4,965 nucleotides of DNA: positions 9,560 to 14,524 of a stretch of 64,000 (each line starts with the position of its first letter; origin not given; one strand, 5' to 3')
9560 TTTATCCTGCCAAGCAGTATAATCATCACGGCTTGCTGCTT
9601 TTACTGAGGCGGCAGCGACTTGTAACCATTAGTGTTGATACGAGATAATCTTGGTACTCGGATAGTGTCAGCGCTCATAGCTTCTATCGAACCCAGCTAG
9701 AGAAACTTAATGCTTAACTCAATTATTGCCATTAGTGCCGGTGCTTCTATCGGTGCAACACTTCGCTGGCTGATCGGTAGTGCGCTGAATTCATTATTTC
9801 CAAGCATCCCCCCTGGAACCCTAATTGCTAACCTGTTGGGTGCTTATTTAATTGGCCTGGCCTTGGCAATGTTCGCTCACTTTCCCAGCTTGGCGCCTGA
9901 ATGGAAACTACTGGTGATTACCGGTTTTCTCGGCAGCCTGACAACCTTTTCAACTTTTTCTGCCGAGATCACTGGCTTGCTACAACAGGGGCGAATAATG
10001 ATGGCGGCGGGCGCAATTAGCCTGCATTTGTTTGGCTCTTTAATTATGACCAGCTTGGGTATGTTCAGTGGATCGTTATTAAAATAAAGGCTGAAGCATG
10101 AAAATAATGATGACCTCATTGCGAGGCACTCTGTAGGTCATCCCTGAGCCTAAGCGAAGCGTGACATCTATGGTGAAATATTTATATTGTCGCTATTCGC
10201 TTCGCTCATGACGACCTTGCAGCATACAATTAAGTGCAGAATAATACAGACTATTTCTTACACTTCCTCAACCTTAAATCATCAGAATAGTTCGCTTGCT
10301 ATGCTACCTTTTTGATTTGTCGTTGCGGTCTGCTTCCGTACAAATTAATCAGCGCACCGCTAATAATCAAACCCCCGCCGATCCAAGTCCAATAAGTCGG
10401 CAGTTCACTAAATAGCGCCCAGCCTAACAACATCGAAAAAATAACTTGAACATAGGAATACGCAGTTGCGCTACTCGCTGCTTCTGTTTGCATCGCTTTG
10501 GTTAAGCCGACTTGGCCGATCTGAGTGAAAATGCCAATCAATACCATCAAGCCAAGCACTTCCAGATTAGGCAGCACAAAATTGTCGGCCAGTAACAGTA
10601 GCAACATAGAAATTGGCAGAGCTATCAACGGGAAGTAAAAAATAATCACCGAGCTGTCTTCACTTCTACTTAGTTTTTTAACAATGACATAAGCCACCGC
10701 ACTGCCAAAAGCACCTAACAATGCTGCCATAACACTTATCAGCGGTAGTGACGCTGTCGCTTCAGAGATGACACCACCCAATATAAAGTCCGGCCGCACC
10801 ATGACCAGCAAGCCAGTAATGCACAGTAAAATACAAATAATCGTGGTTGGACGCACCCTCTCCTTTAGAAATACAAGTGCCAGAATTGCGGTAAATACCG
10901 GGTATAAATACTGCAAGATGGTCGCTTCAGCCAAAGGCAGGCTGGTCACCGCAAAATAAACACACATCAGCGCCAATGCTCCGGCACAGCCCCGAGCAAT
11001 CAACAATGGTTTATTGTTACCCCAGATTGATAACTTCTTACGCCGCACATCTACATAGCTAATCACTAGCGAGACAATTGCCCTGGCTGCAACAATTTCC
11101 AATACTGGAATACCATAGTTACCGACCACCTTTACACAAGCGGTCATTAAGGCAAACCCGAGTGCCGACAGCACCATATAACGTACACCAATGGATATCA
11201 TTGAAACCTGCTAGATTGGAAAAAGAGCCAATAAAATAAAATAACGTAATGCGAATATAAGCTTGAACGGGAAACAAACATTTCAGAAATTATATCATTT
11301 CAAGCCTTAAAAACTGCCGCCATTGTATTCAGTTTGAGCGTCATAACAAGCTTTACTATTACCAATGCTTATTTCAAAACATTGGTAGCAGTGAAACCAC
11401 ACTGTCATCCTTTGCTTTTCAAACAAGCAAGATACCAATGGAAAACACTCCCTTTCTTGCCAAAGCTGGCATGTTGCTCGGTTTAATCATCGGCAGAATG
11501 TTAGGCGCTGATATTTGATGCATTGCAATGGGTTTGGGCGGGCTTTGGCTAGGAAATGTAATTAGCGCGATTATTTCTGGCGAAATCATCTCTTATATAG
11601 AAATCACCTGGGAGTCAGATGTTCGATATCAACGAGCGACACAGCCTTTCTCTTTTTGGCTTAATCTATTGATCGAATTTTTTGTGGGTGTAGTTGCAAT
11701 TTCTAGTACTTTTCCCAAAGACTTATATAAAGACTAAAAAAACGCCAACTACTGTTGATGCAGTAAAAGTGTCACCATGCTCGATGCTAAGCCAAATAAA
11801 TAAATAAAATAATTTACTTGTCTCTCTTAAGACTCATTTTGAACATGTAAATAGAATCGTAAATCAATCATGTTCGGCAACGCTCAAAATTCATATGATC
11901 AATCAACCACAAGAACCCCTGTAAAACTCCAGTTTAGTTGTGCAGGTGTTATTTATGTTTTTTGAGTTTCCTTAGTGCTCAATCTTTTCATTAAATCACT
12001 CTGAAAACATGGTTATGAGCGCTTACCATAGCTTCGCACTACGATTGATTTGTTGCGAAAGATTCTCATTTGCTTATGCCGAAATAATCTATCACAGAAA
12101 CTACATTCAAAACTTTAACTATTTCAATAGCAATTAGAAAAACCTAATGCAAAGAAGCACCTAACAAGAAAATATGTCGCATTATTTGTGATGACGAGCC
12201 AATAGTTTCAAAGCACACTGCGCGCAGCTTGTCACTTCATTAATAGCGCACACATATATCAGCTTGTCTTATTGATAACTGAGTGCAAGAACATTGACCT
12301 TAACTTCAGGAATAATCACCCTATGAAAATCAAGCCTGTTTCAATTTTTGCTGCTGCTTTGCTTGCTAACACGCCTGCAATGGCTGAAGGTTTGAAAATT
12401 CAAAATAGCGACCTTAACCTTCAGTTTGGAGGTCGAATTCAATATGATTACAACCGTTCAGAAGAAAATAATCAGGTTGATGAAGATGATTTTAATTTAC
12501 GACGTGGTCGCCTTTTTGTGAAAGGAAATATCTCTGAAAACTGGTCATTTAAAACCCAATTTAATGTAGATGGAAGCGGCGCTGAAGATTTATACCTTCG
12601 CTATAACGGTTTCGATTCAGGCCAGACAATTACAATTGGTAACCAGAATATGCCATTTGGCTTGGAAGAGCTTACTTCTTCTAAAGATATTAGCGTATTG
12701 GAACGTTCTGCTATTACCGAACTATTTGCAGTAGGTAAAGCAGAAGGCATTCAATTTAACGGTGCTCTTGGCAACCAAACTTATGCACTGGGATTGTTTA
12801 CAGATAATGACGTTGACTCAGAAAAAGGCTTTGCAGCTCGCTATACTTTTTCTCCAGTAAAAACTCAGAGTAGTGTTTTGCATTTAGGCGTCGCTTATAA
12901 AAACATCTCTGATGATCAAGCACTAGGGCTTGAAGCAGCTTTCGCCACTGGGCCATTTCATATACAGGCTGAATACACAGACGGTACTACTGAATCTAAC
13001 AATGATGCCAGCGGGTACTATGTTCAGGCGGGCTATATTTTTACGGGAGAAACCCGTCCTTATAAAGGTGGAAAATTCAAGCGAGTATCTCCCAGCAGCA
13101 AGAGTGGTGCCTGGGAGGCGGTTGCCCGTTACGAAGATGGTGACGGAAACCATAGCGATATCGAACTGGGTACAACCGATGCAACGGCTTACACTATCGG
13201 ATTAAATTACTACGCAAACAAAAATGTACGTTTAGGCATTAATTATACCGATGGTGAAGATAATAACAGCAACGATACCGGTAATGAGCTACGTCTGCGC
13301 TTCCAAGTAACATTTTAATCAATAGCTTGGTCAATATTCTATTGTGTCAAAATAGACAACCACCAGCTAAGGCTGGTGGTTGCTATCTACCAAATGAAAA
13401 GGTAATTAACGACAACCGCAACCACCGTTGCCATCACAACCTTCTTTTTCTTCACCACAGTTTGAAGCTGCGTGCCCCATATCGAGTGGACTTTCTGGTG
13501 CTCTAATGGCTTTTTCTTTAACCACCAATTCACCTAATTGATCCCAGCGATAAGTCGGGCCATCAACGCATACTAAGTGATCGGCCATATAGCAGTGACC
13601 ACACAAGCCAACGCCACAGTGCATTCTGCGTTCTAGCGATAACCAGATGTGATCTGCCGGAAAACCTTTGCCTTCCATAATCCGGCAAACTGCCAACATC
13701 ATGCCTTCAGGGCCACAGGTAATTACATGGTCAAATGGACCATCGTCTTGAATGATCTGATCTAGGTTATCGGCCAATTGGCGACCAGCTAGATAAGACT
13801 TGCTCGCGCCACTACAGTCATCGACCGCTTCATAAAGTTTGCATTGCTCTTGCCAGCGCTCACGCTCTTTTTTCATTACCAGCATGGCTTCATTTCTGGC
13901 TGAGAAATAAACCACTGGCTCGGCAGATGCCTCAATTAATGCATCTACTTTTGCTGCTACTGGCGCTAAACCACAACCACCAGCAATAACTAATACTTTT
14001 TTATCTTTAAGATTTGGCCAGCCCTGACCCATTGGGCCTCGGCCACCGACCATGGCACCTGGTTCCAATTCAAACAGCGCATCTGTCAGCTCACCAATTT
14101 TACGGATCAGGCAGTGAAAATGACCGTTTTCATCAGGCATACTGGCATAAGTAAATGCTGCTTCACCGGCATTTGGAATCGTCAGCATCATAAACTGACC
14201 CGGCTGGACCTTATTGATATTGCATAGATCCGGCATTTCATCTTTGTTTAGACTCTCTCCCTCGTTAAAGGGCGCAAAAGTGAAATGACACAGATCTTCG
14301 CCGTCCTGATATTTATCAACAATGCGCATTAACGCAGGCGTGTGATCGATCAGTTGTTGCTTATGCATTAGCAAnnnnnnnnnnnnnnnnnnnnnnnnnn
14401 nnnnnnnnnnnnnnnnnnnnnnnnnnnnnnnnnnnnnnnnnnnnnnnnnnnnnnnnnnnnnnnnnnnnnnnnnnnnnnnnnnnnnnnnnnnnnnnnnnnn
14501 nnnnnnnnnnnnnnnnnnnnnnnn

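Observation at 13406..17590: Cys-type formate dehydrogenase with HydB/HydG-like partners next to a soluble NAD-reducing hydrogenase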

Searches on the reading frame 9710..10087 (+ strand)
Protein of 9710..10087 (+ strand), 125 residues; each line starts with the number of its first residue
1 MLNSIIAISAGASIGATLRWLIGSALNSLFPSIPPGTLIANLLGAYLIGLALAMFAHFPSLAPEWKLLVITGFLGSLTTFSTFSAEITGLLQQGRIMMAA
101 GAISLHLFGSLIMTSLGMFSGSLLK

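Call 7: search_protein_families(library=ncbifam, proteins=[window:9710-10087:+], max_evalue=0.00001)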
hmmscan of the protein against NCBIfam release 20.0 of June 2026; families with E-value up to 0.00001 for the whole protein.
window:9710-10087:+ (125 aa): 27 families (the best 25 are shown)
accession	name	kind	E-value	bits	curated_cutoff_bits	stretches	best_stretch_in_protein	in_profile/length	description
NF010792.0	PRK14196.1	equivalog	4.1e-49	165.9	125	1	1-123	1-123/127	fluoride efflux transporter CrcB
TIGR00494.1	crcB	equivalog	7.2e-28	97.3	80.45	1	7-119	2-115/117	fluoride efflux transporter CrcB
NF010826.0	PRK14230.1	equivalog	2.9e-24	85.5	126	1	1-123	1-117/119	camphor resistance protein CrcB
NF010791.0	PRK14195.1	equivalog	1.4e-20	73.9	129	1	3-121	2-117/125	fluoride efflux transporter CrcB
NF010830.0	PRK14234.1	equivalog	1.1e-18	67.8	111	1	1-118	1-119/124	fluoride efflux transporter CrcB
NF010797.0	PRK14201.1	equivalog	5.4e-18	65.7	119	1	8-112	6-109/121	fluoride efflux transporter CrcB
NF010796.0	PRK14200.1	equivalog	5.4e-14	52.6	144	1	8-115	10-118/127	fluoride efflux transporter CrcB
NF010794.0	PRK14198.1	equivalog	1.1e-13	51.7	125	1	6-121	5-117/125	fluoride efflux transporter CrcB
NF010809.0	PRK14213.1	equivalog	1.4e-13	51.2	126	1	5-114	3-110/118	camphor resistance protein CrcB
NF010805.0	PRK14209.1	equivalog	2.4e-13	50.4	125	1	1-113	1-111/124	fluoride efflux transporter CrcB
NF010825.0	PRK14229.1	equivalog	2.6e-13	50.5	101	1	6-118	4-107/109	fluoride efflux transporter CrcB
NF010820.0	PRK14224.1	equivalog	3.1e-13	49.7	105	1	3-112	9-109/126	fluoride efflux transporter CrcB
NF010799.0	PRK14203.1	equivalog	3.7e-13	49.7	129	1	2-122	5-128/132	fluoride efflux transporter CrcB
NF010802.0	PRK14206.1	equivalog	2.2e-12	47.2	140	1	7-119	5-120/131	fluoride efflux transporter CrcB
NF010814.0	PRK14218.1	equivalog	4.6e-12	46.6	134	1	4-122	9-128/133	fluoride efflux transporter CrcB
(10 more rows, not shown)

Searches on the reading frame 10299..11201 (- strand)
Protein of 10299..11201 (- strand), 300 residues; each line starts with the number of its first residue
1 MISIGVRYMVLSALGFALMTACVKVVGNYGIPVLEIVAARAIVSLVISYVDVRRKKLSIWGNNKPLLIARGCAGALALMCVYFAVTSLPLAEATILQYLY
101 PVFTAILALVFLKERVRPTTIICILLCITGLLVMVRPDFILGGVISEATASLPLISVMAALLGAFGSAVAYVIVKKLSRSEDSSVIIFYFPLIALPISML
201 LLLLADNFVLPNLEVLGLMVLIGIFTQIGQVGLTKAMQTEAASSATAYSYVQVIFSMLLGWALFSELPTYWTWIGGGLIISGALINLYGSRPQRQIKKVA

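Call 7: search_protein_families(library=ncbifam, proteins=[window:10299-11201:-], max_evalue=0.00001)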
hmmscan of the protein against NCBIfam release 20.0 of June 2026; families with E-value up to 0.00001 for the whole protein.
window:10299-11201:- (300 aa): 2 families
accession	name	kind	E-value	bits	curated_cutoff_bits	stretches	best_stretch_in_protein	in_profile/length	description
TIGR00950.1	2A78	equivalog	5.7e-18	65.3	230.2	1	61-284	44-264/264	carboxylate/amino acid/amine transporter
NF008676.0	PRK11689.1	equivalog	1.5e-11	44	194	1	82-293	85-294/297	aromatic amino acid DMT transporter YddG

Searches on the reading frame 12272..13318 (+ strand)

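Call 7: search_protein_families(library=ncbifam, proteins=[window:12272-13318:+], max_evalue=0.00001)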
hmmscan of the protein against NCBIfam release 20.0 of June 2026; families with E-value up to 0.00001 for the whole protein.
window:12272-13318:+ (348 aa): 0 families

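Call 31: search_protein_families(library=pfam, proteins=[window:12272-13318:+], max_evalue=0.000001)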
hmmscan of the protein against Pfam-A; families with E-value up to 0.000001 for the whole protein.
window:12272-13318:+ (348 aa): 2 families
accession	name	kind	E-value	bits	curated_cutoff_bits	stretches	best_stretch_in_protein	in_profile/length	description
PF07396.17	Porin_O_P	-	1.3e-56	192.9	20.9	2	51-209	2-179/370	Phosphate-selective porin O and P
PF13609.12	Porin_4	-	2.1e-09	38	27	1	27-332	3-309/310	Gram-negative porin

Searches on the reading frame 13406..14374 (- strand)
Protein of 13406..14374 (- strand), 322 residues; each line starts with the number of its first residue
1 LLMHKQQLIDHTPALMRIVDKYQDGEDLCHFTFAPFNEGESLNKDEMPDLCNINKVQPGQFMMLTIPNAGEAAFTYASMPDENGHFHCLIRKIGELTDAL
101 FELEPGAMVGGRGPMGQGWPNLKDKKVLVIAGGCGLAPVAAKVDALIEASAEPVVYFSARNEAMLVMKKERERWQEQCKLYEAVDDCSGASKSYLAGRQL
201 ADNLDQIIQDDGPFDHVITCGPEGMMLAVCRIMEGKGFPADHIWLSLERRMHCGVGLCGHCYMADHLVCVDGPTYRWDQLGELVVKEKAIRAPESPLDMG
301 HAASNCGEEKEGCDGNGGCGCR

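Call 4: search_protein_families(library=pfam, proteins=[window:13406-14374:-])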
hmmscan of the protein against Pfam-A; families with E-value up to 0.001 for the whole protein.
window:13406-14374:- (322 aa): 3 families
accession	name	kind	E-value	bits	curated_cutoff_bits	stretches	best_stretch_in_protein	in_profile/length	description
PF00175.26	NAD_binding_1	-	4.9e-11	43.7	22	1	130-230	2-108/109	Oxidoreductase NAD-binding domain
PF10418.14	DHODB_Fe-S_bind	-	1.3e-08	34.9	23.9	1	248-280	1-40/41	Iron-sulfur cluster binding domain of dihydroorotate dehydrogenase B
PF00970.30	FAD_binding_6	-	3e-05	24.7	21.1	1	56-117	30-96/99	Oxidoreductase FAD-binding domain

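Call 5: search_protein_families(library=ncbifam, proteins=[window:13406-14374:-])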
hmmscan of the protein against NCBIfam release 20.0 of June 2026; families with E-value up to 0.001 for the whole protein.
window:13406-14374:- (322 aa): 22 families
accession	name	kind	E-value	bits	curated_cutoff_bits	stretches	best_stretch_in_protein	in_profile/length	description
NF000796.0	PRK00054.1-1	equivalog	4.1e-46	157.3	224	1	55-282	28-237/254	dihydroorotate dehydrogenase electron transfer subunit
TIGR02911.1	sulfite_red_B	equivalog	3.2e-40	137.9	288.6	1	55-279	30-255/261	anaerobic sulfite reductase subunit AsrB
NF006220.0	PRK08345.1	subfamily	7e-34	117.4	395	1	50-277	37-285/294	cytochrome-c3 hydrogenase subunit gamma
NF004862.0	PRK06222.1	subfamily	5.6e-28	98.2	220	1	54-276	26-244/281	sulfide/dihydroorotate dehydrogenase-like FAD/NAD-binding protein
NF040835.1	sulfhyd_HydG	equivalog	5e-27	94.9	650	1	44-276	38-280/292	NADPH-dependent hydrogenase/sulfhydrogenase 1 subunit gamma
NF009414.0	PRK12778.1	equivalog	5.9e-26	90.9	1103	1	55-278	27-246/752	bifunctional dihydroorotate dehydrogenase B NAD binding subunit/NADPH-dependent glutamate synthase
NF040830.1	sulfhyd_ShyC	equivalog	3.7e-24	85.4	600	2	55-148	38-132/288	NAD(P)-dependent hydrogenase/sulfhydrogenase 2 subunit gamma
NF000798.0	PRK00054.1-3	equivalog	1.6e-20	73.8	219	1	54-276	29-238/244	dihydroorotate dehydrogenase electron transfer subunit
NF000799.0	PRK00054.1-4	equivalog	2.7e-17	62.7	314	1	57-278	34-254/258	dihydroorotate dehydrogenase electron transfer subunit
NF000797.0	PRK00054.1-2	equivalog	7.1e-15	55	270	1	53-275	39-260/267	dihydroorotate dehydrogenase electron transfer subunit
NF040810.1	BenC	equivalog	2e-14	53.5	430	1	57-240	135-322/333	benzoate 1,2-dioxygenase electron transfer component BenC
NF045803.1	MethMoxFADbindMmoC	equivalog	2.6e-14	52.7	500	1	55-245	139-337/343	aromatic/alkene monooxygenase hydroxylase FAD-binding subunit MmoC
NF009413.0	PRK12775.1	equivalog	1.1e-13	49.9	1895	1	45-296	19-266/1006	putative trifunctional 2-polyprenylphenol hydroxylase/glutamate synthase subunit beta/ferritin domain-containing protein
NF007964.0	PRK10684.1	equivalog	1.9e-10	40.2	383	1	56-244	37-233/333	NADH oxidoreductase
NF009415.0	PRK12779.1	equivalog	1.9e-09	36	1519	1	55-264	676-894/944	putative bifunctional glutamate synthase subunit beta/2-polyprenylphenol hydroxylase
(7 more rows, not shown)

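Call 16: search_solved_structures(query=window:13406-14374:-, max_evalue=0.00001)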
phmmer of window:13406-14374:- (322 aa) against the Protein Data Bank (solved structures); distinct sequences matched with E-value up to 0.00001: 11.
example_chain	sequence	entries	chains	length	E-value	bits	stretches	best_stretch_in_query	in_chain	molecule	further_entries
9nez_C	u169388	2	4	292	1.1e-26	97.6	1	44-277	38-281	Sulfhydrogenase 1 subunit gamma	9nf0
5ksw_B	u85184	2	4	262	3.3e-17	66.3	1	57-279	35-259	Dihydroorotate dehydrogenase B (NAD(+)), electron transfer subunit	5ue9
4ylf_A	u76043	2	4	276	5.8e-16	62.3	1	55-280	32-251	Dihydroorotate dehydrogenase B (NAD(+)), electron transfer subunit homolog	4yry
1ep1_B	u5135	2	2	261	5.8e-16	62.3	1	57-280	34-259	DIHYDROOROTATE DEHYDROGENASE B (PYRK SUBUNIT)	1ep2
1ep3_B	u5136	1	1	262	5.8e-16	62.2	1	57-280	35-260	DIHYDROOROTATE DEHYDROGENASE B (PYRK SUBUNIT)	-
1tvc_A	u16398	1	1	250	3.1e-15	59.9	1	46-245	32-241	METHANE MONOOXYGENASE COMPONENT C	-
5vj7_B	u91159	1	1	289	2.5e-09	40.4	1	54-276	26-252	Ferredoxin-NADP(+) reductase subunit alpha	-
5jca_S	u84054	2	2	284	3e-09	40.2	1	54-280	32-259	NADH-dependent Ferredoxin:NADP Oxidoreductase (NfnI) subunit beta | NADH-dependent Ferredoxin:NADP Oxidoreductase subunit beta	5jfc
4wqm_A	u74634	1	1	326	2.8e-08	37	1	57-232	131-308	Toluene-4-monooxygenase electron transfer component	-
2eix_A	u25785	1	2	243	3.1e-07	33.5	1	73-240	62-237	NADH-cytochrome b5 reductase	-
7c3a_A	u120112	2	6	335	2e-06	30.9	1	57-244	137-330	Ferredoxin reductase component of carbazole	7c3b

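Call 40: search_solved_structures(query=window:13406-14374:-, max_evalue=1e-15, show_alignments=3)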
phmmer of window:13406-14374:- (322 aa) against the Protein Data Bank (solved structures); distinct sequences matched with E-value up to 1e-15: 5.
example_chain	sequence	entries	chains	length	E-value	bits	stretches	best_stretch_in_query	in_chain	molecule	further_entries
9nez_C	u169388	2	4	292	1.1e-26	97.6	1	44-277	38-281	Sulfhydrogenase 1 subunit gamma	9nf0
5ksw_B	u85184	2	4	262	3.3e-17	66.3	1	57-279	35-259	Dihydroorotate dehydrogenase B (NAD(+)), electron transfer subunit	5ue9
4ylf_A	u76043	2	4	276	5.8e-16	62.3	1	55-280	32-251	Dihydroorotate dehydrogenase B (NAD(+)), electron transfer subunit homolog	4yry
1ep1_B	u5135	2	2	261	5.8e-16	62.3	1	57-280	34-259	DIHYDROOROTATE DEHYDROGENASE B (PYRK SUBUNIT)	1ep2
1ep3_B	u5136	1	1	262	5.8e-16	62.2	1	57-280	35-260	DIHYDROOROTATE DEHYDROGENASE B (PYRK SUBUNIT)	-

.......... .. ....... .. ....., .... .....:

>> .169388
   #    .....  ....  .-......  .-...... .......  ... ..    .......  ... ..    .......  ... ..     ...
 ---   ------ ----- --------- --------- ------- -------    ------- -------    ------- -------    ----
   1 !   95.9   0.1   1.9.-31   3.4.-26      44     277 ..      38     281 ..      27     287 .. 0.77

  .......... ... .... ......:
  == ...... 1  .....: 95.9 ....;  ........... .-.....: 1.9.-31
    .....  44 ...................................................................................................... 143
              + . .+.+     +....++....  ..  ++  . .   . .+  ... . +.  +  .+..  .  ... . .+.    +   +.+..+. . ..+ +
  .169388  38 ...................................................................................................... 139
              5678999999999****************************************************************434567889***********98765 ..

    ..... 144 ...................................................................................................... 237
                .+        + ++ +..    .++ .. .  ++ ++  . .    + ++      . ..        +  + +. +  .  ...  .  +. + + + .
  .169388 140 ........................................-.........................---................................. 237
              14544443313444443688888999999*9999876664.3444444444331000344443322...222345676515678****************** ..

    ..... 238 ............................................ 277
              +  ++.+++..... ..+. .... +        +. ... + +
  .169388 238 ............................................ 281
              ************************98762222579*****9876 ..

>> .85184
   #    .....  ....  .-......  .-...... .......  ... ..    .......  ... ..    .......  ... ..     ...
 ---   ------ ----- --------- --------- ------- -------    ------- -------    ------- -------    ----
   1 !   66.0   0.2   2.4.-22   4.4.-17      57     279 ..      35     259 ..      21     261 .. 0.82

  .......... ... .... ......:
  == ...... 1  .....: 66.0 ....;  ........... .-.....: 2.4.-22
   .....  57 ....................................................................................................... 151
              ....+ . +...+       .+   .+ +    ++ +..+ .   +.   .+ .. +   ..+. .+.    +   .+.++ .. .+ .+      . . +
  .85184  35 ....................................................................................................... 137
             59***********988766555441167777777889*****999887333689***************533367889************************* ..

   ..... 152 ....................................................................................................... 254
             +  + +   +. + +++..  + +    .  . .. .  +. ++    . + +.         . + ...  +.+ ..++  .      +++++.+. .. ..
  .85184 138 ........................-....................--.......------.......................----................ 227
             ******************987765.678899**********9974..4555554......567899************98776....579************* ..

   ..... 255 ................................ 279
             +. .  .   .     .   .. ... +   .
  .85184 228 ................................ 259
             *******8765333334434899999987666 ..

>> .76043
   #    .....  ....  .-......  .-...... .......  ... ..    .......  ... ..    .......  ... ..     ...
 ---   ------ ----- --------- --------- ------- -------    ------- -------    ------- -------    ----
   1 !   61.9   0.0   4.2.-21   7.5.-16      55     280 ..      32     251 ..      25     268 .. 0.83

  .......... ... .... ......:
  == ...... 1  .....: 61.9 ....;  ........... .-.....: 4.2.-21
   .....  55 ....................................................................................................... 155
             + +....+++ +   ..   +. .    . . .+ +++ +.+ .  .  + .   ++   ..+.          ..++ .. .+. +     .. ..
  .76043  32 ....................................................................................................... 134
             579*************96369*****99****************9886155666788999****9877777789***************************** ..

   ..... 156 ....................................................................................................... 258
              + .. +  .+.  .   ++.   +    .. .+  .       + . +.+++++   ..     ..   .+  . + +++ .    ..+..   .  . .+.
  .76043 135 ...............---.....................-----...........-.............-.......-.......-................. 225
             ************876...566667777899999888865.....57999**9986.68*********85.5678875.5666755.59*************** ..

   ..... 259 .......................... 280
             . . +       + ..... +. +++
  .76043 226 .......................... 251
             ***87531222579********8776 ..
